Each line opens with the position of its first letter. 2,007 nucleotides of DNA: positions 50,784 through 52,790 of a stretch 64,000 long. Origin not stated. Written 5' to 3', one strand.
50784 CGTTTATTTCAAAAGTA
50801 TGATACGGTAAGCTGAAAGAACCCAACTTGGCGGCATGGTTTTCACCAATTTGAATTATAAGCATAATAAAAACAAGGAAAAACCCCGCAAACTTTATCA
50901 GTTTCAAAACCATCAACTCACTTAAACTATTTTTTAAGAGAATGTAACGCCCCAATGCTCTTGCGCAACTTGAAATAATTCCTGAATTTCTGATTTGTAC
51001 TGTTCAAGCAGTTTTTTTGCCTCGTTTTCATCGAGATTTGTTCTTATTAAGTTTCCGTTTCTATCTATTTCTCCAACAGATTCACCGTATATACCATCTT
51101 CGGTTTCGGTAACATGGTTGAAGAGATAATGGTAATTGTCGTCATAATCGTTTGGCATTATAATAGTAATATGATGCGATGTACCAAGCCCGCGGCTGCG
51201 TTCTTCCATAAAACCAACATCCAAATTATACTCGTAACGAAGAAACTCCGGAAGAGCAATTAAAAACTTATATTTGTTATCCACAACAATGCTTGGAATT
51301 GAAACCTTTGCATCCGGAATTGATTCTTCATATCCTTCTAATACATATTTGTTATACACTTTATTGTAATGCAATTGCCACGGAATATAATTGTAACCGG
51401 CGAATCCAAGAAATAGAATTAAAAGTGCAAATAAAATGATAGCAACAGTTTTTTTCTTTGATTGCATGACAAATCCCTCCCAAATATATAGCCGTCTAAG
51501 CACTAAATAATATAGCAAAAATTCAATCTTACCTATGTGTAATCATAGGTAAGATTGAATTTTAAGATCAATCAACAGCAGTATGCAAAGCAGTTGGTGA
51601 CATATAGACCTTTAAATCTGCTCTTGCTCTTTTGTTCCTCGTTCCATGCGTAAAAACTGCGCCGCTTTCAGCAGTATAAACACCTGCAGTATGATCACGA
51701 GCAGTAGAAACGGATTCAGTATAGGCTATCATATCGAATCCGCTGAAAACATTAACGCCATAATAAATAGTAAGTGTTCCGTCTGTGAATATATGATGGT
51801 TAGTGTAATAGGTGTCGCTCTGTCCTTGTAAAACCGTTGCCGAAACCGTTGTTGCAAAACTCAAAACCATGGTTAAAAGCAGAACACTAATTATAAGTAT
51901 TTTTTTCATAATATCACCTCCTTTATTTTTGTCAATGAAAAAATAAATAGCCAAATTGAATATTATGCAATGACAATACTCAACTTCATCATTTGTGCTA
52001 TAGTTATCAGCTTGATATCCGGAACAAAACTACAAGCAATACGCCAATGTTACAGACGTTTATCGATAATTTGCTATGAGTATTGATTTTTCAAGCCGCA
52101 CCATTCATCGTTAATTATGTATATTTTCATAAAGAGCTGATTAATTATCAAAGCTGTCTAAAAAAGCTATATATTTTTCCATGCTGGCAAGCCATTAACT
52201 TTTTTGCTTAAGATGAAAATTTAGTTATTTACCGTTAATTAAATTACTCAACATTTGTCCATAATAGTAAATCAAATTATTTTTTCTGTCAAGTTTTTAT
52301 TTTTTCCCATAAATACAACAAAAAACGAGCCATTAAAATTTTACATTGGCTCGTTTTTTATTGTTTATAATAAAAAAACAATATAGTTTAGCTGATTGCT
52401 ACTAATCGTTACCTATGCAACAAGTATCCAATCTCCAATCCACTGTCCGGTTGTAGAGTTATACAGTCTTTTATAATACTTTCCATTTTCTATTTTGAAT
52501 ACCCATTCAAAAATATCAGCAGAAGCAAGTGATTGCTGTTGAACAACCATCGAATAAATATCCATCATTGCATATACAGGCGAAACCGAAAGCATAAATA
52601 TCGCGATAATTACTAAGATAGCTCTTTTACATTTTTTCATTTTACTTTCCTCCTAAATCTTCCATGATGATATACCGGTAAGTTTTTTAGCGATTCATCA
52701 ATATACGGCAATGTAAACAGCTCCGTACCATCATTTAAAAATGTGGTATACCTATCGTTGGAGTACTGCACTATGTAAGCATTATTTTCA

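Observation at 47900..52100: AT-rich islet with a lactococcin-972-type cassette: secreted peptide, anchor protein, DUF1430-like membrane protein and short ABC ATPase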

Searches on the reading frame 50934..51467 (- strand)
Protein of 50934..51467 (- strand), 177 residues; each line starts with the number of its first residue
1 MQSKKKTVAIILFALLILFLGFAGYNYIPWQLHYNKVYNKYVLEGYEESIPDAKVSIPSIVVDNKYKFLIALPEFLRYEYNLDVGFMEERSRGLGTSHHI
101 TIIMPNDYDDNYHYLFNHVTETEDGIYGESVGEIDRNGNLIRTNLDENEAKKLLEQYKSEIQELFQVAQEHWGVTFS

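Call 3: search_protein_families(library=pfam, proteins=[window:50934-51467:-], max_evalue=0.1)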
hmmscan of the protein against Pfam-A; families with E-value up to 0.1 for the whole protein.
window:50934-51467:- (177 aa): 1 family
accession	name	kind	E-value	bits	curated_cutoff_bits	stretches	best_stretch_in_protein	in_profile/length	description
PF04423.19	Rad50_zn_hook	-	0.056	13.7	24.3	0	144-166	28-50/52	Rad50 zinc hook motif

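Call 4: search_protein_families(library=ncbifam, proteins=[window:50934-51467:-], max_evalue=0.1)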
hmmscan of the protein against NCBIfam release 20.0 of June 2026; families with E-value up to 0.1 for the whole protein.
window:50934-51467:- (177 aa): 1 family
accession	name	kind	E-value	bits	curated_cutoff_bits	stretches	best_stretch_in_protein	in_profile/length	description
TIGR02744.1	TrbI_Ftype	equivalog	0.052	13.6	83.65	0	140-172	50-83/112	type-F conjugative transfer system protein TrbI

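Call 13: find_homologous_proteins(query=window:50934-51467:-, max_evalue=0.01)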
Query window:50934-51467:- (177 aa): 1 proteins with E <= 0.01 among 55 candidates.
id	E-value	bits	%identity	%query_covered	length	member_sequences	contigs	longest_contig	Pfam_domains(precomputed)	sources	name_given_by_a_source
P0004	3.6e-114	397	100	100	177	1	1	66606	-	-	-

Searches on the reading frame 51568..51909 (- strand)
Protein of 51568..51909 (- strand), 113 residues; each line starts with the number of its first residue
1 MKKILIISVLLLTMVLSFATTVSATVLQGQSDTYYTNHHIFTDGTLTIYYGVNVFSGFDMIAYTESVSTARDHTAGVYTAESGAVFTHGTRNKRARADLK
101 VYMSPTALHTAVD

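Call 3: search_protein_families(library=pfam, proteins=[window:51568-51909:-], max_evalue=0.1)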
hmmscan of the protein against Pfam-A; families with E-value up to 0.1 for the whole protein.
window:51568-51909:- (113 aa): 2 families
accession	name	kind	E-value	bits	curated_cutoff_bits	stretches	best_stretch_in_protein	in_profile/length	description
PF13179.11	DUF4006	-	0.026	14.9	22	1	5-38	17-49/64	Family of unknown function (DUF4006)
PF04103.21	CD20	-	0.053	14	27.9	0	5-47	58-100/156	CD20-like family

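Call 4: search_protein_families(library=ncbifam, proteins=[window:51568-51909:-], max_evalue=0.1)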
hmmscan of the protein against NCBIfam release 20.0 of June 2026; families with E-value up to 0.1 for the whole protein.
window:51568-51909:- (113 aa): 2 families
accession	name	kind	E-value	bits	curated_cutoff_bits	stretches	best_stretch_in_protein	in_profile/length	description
TIGR01653.1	lactococcin_972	subfamily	0.013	15.7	32.1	1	1-99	1-82/97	lactococcin 972 family bacteriocin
TIGR04210.1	bunya_NSm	equivalog_domain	0.077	12.8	28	1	5-41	10-45/173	bunyavirus nonstructural protein NSm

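Call 5: find_homologous_proteins(query=window:51568-51909:-, max_evalue=0.01)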
Query window:51568-51909:- (113 aa): 1 proteins with E <= 0.01 among 7 candidates.
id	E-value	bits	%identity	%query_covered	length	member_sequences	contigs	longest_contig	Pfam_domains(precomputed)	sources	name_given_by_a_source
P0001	2.4e-65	234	100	100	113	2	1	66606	-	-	-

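Call 6: search_solved_structures(query=window:51568-51909:-, max_evalue=10, show_alignments=2)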
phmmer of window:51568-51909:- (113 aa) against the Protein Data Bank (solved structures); distinct sequences matched with E-value up to 10: 0.

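Call 18: search_protein_representatives(protein=window:51568-51909:-)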
Query: 113 residues. Proteins with E-value up to 0.001 (for the whole library): 5; up to 1e-10: 1; up to 1e-30: 1. The best 5 are listed.
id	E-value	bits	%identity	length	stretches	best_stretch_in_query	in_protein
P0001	7.8e-66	234.3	100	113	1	1-113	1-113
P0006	9.3e-08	48.0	39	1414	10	57-95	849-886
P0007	1.0e-07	47.9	39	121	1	10-112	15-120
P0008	7.6e-07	45.1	43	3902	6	18-82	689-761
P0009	3.0e-04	36.7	35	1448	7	16-51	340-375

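Call 20: find_encoding_contigs(protein=P0007, flank=10000)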
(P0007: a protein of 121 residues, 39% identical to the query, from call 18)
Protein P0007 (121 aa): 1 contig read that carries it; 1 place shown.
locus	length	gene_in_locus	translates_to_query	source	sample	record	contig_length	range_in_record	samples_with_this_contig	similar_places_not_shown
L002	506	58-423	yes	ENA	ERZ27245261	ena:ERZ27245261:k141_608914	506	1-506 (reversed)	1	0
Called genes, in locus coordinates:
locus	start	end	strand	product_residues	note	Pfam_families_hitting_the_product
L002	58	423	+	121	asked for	-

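Call 22: search_solved_structures(query=A1, max_evalue=10, show_alignments=3)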
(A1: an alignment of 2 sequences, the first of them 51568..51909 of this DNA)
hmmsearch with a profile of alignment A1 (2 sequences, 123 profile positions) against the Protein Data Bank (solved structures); distinct sequences matched with E-value up to 10: 4.
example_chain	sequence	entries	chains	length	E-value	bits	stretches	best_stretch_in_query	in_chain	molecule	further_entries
2nq2_A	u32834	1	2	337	0.05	16.9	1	13-68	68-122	Hypothetical ABC transporter permease protein HI1471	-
4mnc_A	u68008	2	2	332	0.78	13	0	72-102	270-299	TRAP dicarboxylate transporter-DctP subunit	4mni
6snd_A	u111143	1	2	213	2.1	11.6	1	18-63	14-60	LN01 light chain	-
6snc_A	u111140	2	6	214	2.2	11.6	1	18-63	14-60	LNO1 Light Chain | LN01 light chain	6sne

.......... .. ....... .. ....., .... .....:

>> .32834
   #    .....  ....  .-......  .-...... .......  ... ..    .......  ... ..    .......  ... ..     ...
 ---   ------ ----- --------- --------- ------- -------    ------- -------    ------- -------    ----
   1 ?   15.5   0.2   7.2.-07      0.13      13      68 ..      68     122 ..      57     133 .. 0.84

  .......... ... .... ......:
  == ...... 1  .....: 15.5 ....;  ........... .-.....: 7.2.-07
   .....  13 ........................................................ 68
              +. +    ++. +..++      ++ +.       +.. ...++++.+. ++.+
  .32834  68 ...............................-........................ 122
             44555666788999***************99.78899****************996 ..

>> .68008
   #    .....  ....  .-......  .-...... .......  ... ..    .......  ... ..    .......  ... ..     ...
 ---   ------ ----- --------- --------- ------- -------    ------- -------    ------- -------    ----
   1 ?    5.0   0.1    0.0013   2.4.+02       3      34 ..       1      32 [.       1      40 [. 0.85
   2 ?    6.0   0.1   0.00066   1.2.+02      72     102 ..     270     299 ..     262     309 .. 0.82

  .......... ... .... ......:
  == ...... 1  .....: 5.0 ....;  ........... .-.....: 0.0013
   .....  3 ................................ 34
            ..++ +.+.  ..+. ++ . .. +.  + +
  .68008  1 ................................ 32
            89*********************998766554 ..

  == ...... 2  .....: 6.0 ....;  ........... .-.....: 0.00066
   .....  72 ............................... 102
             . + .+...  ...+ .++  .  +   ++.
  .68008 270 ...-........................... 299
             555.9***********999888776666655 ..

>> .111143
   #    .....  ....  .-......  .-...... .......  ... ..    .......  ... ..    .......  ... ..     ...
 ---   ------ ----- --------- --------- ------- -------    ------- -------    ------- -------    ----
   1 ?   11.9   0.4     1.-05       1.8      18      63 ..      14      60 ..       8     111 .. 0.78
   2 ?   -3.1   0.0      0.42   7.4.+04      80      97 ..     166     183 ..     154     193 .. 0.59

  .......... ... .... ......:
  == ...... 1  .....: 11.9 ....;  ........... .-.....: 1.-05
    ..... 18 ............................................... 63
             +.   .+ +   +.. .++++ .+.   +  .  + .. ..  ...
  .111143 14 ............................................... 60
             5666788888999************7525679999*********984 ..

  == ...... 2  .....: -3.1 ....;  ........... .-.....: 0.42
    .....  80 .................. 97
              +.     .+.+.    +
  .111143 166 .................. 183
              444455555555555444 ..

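Call 23: search_protein_families(library=ncbifam, proteins=[P0007], max_evalue=10)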
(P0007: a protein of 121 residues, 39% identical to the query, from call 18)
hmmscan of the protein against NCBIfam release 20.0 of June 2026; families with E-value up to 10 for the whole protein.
P0007 (121 aa): 2 families
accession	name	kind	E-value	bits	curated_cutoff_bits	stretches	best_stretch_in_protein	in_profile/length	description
NF052268.1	mediterrocin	equivalog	1.9e-08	34.4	40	1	6-102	3-97/115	mediterrocin family bacteriocin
TIGR01653.1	lactococcin_972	subfamily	2.9e-05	24.2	32.1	1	3-91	1-63/97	lactococcin 972 family bacteriocin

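Call 33: find_related_loci(query=A1, collection=metagenome_contigs, flank=10000)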
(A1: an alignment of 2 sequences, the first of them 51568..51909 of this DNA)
Query A1 (113 aa) in metagenome_contigs; peptide patterns used: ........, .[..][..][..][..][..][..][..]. (x = any residue, [..] = any of these).
228 stretches matched a pattern, but none encodes a relative of the query by tblastn (E <= 1e-3).

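Call 34: find_related_loci(query=A1, collection=genome_contigs, flank=10000)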
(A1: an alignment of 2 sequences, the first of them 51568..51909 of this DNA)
Query A1 (113 aa) in genome_contigs; peptide patterns used: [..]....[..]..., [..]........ (x = any residue, [..] = any of these).
22 stretches matched a pattern, but none encodes a relative of the query by tblastn (E <= 1e-3).

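Call 72: search_protein_families(library=pfam, proteins=[P0007], max_evalue=0.01)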
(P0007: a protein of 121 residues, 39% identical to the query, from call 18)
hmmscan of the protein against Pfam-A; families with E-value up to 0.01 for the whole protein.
P0007 (121 aa): 0 families

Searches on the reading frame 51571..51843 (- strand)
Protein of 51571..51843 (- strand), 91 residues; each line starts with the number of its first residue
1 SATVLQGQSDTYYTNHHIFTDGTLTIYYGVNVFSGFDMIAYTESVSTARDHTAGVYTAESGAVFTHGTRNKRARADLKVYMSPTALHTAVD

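Call 23: search_protein_families(library=ncbifam, proteins=[window:51571-51837:-], max_evalue=10)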
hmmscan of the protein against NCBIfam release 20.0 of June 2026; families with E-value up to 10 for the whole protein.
seq(89 aa): 0 families

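Call 25: search_protein_families(library=ncbifam, proteins=[window:51571-51843:-], max_evalue=10)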
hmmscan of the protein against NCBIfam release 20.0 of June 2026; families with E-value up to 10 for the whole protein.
seq(91 aa): 0 families

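Call 43: predict_structure(protein=window:51571-51837:-)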
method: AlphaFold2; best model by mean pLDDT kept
length: 89 residues; sequences in the alignment: 1
mean_pLDDT: 37.2   pTM: 0.31
mean pLDDT of the five models: 37.2, 34.0, 33.8, 33.7, 31.8
residues with pLDDT >= 90: 0; 70-90: 0; 50-70: 9; < 50: 80
segments of 3 or more residues with pLDDT < 50: 1-12, 27-89
pLDDT, mean of each block of 10 residues (from residue 1): 37 50 49 43 37 30 29 31 29
secondary structure, 60 per line:
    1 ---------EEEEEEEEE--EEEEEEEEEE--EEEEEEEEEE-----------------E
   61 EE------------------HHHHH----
elements in order: E10-18 E21-30 E33-42 E60-62 H81-85

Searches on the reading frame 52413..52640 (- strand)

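Call 3: search_protein_families(library=pfam, proteins=[window:52413-52640:-], max_evalue=0.1)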
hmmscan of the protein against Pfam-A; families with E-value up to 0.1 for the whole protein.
window:52413-52640:- (75 aa): 1 family
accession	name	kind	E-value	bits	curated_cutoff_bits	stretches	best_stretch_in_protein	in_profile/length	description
PF04196.17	Bunya_RdRp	-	0.095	11.5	25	1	5-57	467-520/741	Bunyavirus RNA dependent RNA polymerase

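Call 4: search_protein_families(library=ncbifam, proteins=[window:52413-52640:-], max_evalue=0.1)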
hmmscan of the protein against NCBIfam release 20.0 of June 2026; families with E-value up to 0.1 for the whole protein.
window:52413-52640:- (75 aa): 2 families
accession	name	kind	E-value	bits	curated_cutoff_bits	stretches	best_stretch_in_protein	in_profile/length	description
NF038265.1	phos_prot_SiaC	equivalog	0.031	14.3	150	1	5-54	53-102/122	biofilm regulation phosphoprotein SiaC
NF010308.0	PRK13745.1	equivalog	0.092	11.6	484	1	41-70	242-271/412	anaerobic sulfatase-maturation protein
